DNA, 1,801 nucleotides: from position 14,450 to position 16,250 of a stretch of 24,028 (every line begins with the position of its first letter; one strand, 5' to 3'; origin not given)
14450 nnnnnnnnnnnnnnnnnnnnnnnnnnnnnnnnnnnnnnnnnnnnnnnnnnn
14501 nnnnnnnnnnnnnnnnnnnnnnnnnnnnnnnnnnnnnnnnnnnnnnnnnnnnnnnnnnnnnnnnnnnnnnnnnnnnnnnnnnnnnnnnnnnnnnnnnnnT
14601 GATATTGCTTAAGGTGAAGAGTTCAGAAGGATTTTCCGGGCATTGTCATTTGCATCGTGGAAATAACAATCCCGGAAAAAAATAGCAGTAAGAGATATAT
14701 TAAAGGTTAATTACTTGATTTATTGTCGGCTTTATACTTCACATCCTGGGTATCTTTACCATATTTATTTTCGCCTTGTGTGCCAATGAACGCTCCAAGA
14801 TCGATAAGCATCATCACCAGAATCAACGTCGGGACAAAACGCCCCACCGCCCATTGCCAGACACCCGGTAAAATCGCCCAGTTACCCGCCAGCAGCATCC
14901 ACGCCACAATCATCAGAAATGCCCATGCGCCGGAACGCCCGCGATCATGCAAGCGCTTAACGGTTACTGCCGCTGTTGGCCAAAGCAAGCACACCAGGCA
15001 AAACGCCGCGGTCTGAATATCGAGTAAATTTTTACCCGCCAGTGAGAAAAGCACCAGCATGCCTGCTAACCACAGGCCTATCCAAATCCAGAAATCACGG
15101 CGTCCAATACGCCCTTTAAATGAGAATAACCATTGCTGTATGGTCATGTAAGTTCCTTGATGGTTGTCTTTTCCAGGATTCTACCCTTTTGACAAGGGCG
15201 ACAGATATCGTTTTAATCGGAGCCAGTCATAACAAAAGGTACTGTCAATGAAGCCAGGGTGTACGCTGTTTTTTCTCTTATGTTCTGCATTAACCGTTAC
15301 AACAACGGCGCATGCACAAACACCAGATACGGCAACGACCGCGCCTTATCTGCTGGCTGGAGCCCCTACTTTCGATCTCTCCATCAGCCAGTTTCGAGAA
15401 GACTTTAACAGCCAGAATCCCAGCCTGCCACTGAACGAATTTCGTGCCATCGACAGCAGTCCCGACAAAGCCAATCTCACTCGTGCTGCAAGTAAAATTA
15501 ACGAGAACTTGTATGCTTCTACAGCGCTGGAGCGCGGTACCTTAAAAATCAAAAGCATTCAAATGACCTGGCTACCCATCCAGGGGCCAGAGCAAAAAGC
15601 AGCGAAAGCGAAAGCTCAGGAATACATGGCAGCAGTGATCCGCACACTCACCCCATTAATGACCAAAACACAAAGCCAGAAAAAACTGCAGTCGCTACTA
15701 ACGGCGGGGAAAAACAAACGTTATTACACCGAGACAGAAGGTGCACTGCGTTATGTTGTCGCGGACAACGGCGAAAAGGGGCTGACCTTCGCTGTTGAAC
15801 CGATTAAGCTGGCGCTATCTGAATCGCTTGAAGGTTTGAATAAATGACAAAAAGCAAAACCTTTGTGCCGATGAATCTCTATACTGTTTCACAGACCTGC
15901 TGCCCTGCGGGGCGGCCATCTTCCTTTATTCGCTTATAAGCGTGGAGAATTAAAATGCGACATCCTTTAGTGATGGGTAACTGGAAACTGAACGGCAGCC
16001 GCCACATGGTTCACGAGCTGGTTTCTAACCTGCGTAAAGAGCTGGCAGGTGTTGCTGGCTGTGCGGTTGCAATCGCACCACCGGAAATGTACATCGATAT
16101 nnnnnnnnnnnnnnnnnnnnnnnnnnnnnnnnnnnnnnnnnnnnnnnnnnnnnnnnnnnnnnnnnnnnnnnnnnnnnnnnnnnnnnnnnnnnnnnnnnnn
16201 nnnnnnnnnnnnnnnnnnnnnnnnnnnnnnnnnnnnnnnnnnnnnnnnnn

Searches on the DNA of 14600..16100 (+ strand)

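Call 5: search_dna_similar(query=window:14700-15850:+, collection=ecoli_genomes, mode=near, max_rows=12, rows=spread)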
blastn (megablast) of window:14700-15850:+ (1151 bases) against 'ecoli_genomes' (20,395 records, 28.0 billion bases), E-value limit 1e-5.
Records with a match: 5426; places in all: 5428; records where one place covers at least 80% of the query: 5426.
Genomes with a match: 5426 of 5426; with a place that covers at least 80% of the query: 5426. Places per genome that has any: lowest 1, median 1, highest 2. On chromosomes: 5426 places; on plasmids: 2.
Best place of each record, by identity: >=99% 2221; 95-99% 3205.
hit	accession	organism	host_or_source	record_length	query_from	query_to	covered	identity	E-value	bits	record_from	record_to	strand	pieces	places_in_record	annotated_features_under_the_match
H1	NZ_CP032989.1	Escherichia coli strain W2-5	Jin River water W2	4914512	1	1151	100%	100.0%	0e+0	2126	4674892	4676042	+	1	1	yiiQ: YiiQ family protein | yiiR: DUF805 domain-containing protein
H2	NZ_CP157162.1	Escherichia coli strain UTAK-2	Bos taurus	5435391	1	1151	100%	99.7%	0e+0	2109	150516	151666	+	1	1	yiiQ: YiiQ family protein | yiiR: DUF805 domain-containing protein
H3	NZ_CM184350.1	Escherichia coli strain ES3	Aquarana catesbeiana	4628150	1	1151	100%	99.5%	0e+0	2093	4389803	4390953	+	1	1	yiiQ: YiiQ family protein | yiiR: DUF805 domain-containing protein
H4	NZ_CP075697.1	Escherichia coli strain STEC2018-607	Homo sapiens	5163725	1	1151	100%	99.2%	0e+0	2076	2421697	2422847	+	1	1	yiiQ: YiiQ family protein | yiiR: DUF805 domain-containing protein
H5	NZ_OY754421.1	Escherichia coli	-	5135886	1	1151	100%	99.1%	0e+0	2071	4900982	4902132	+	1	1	yiiQ: YiiQ family protein | yiiR: DUF805 domain-containing protein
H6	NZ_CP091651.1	Escherichia coli strain KTa008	river water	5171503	1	1151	100%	98.9%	0e+0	2054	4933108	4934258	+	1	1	yiiQ: YiiQ family protein | yiiR: DUF805 domain-containing protein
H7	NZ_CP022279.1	Escherichia coli strain STEC299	Marmota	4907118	1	1151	100%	98.8%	0e+0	2049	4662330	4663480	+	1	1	yiiQ: YiiQ family protein | yiiR: DUF805 domain-containing protein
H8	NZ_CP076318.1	Escherichia coli strain Survcare045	Homo sapiens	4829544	1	1151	100%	98.8%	0e+0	2049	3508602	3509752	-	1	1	yiiQ: YiiQ family protein | yiiR: DUF805 domain-containing protein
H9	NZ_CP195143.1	Escherichia coli strain A10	Water sample from the Juan Diaz River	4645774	1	1151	100%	98.8%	0e+0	2049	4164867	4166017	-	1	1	yiiQ: YiiQ family protein | yiiR: DUF805 domain-containing protein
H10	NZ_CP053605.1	Escherichia coli strain NEB_Turbo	not applicable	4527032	1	1151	100%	98.7%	0e+0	2043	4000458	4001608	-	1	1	yiiQ: YiiQ family protein | yiiR: DUF805 domain-containing protein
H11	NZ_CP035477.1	Escherichia coli strain U13A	Homo sapiens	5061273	1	1151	100%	98.2%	0e+0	2010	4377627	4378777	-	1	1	yiiQ: YiiQ family protein | yiiR: DUF805 domain-containing protein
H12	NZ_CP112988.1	Escherichia coli strain E-93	missing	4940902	203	1151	82%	99.9%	0e+0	1748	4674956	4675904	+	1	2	yiiQ: YiiQ family protein | DUF805 domain-containing protein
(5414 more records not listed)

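Call 34: search_dna_similar(query=window:15130-15270:+, collection=ecoli_genomes, mode=near, max_rows=15, rows=spread)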
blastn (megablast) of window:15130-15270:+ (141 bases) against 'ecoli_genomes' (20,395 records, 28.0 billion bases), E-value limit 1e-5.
Records with a match: 5426; places in all: 5426; records where one place covers at least 80% of the query: 5426.
Genomes with a match: 5426 of 5426; with a place that covers at least 80% of the query: 5426. Places per genome that has any: lowest 1, median 1, highest 1. On chromosomes: 5424 places; on plasmids: 2.
Best place of each record, by identity: >=99% 5424; 95-99% 2.
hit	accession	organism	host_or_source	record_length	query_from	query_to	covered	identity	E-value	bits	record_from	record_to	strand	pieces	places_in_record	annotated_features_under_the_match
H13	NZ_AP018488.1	Escherichia coli O157:H7 strain PV15-279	Homo sapiens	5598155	1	141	100%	100.0%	6e-67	261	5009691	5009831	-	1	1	yiiQ: YiiQ family protein | yiiR: DUF805 domain-containing protein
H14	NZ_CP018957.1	Escherichia coli strain Ecol_316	Homo sapiens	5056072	1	141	100%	100.0%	6e-67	261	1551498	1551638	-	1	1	yiiQ: YiiQ family protein | yiiR: DUF805 domain-containing protein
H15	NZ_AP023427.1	Escherichia coli strain HUE1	-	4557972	1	141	100%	100.0%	6e-67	261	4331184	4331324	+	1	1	yiiQ: YiiQ family protein | yiiR: DUF805 domain-containing protein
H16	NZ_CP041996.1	Escherichia coli strain AR Bank #0349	Homo sapiens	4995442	1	141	100%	100.0%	6e-67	261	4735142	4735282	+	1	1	yiiQ: YiiQ family protein | yiiR: DUF805 domain-containing protein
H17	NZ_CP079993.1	Escherichia coli strain EV36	laboratory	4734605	1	141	100%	100.0%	6e-67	261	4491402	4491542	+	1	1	yiiQ: YiiQ family protein | yiiR: DUF805 domain-containing protein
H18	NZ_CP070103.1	Escherichia coli strain FDAARGOS_1277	Homo sapiens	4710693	1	141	100%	100.0%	6e-67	261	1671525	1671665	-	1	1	yiiQ: YiiQ family protein | yiiR: DUF805 domain-containing protein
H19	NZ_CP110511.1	Escherichia coli strain ws5-3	natural water sources close by farm or ...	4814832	1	141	100%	100.0%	6e-67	261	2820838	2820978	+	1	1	yiiQ: YiiQ family protein | yiiR: DUF805 domain-containing protein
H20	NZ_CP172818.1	Escherichia coli strain HS-02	Homo sapiens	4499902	1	141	100%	100.0%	6e-67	261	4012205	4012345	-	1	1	yiiQ: YiiQ family protein | yiiR: DUF805 domain-containing protein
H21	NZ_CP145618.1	Escherichia coli strain S1-SRB-02-B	Homo sapiens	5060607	1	141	100%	100.0%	6e-67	261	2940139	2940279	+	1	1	yiiQ: YiiQ family protein | yiiR: DUF805 domain-containing protein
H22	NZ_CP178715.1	Escherichia coli strain VTB96959v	Chicken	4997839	1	141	100%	100.0%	6e-67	261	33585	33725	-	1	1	yiiQ: YiiQ family protein | yiiR: DUF805 domain-containing protein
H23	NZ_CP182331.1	Escherichia coli strain A65EC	-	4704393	1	141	100%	100.0%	6e-67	261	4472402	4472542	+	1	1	yiiQ: YiiQ family protein | yiiR: DUF805 domain-containing protein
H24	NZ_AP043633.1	Escherichia coli strain AST240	Homo sapiens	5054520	1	141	100%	100.0%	6e-67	261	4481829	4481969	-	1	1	yiiQ: YiiQ family protein | yiiR: DUF805 domain-containing protein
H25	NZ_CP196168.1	Escherichia coli strain FXCREC123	Homo sapiens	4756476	1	141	100%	100.0%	6e-67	261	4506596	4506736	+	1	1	yiiQ: YiiQ family protein | yiiR: DUF805 domain-containing protein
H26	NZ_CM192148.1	Escherichia coli strain Ec-2977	Homo sapiens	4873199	1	141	100%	100.0%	6e-67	261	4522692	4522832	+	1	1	yiiQ: YiiQ family protein | yiiR: DUF805 domain-containing protein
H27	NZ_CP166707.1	Escherichia coli strain CEA212U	Human biopsy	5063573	1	141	100%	98.6%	1e-63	250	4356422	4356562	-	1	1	yiiQ: YiiQ family protein | yiiR: DUF805 domain-containing protein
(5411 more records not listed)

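Call 35: search_rna_families(source=window, start=14600, end=16100, threshold=evalue, max_evalue=1)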
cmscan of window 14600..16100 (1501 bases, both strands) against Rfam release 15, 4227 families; matches with E-value up to 1: 1.
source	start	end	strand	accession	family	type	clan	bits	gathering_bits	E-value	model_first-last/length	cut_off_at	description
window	14631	14679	+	RF03394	mir-2574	Gene; miRNA;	-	19.6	90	0.67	1-68/68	no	mir-2574 microRNA precursor family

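Call 55: search_dna_similar(query=L018:2330-2460:+, collection=ecoli_genomes, mode=distant, max_rows=5, max_evalue=0.001)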
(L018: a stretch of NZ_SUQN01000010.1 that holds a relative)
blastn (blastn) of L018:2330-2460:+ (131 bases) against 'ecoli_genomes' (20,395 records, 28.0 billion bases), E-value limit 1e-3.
Records with a match: 5443; places in all: 32885; records where one place covers at least 80% of the query: 5287.
Genomes with a match: 5426 of 5426; with a place that covers at least 80% of the query: 5274. Places per genome that has any: lowest 1, median 7, highest 13. On chromosomes: 32863 places; on plasmids: 22.
Best place of each record, by identity: 80-90% 1855; 60-80% 3588.
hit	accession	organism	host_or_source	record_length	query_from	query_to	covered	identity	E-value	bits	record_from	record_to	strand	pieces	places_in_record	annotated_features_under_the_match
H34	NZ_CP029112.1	Escherichia coli strain AR436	missing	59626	6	131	96%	83.3%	3e-28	133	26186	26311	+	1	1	none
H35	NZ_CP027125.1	Escherichia coli strain AR_0374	missing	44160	6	131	96%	83.3%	3e-28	133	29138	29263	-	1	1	none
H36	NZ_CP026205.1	Escherichia coli strain ECONIH5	-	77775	6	131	96%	83.3%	3e-28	133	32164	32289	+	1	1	none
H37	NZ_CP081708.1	Escherichia coli strain AH04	-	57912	6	131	96%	83.3%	3e-28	133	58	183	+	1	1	none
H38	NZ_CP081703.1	Escherichia coli strain AH02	-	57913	6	131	96%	83.3%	3e-28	133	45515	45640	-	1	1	none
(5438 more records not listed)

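Call 63: get_annotated_region(hit=H13, flank=900)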
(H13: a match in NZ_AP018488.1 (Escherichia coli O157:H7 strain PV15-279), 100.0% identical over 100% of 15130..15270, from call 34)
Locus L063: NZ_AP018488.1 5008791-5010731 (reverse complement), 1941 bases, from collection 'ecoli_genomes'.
description: Escherichia coli O157:H7 strain PV15-279 chromosome, complete genome
organism: Escherichia coli O157:H7 strain PV15-279 (NCBI taxid 83334)
replicon: chromosome; assembly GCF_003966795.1
host: Homo sapiens; source: -; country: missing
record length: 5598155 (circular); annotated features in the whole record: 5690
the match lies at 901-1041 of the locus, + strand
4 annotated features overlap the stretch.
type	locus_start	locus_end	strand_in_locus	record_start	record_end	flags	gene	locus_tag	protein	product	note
CDS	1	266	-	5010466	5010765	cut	yiiS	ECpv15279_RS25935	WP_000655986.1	DUF406 domain-containing protein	-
CDS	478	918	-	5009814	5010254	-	yiiR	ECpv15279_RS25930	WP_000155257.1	DUF805 domain-containing protein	-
CDS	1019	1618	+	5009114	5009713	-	yiiQ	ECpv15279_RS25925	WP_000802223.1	YiiQ family protein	-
CDS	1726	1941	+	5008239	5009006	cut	tpiA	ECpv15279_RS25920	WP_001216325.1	triose-phosphate isomerase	-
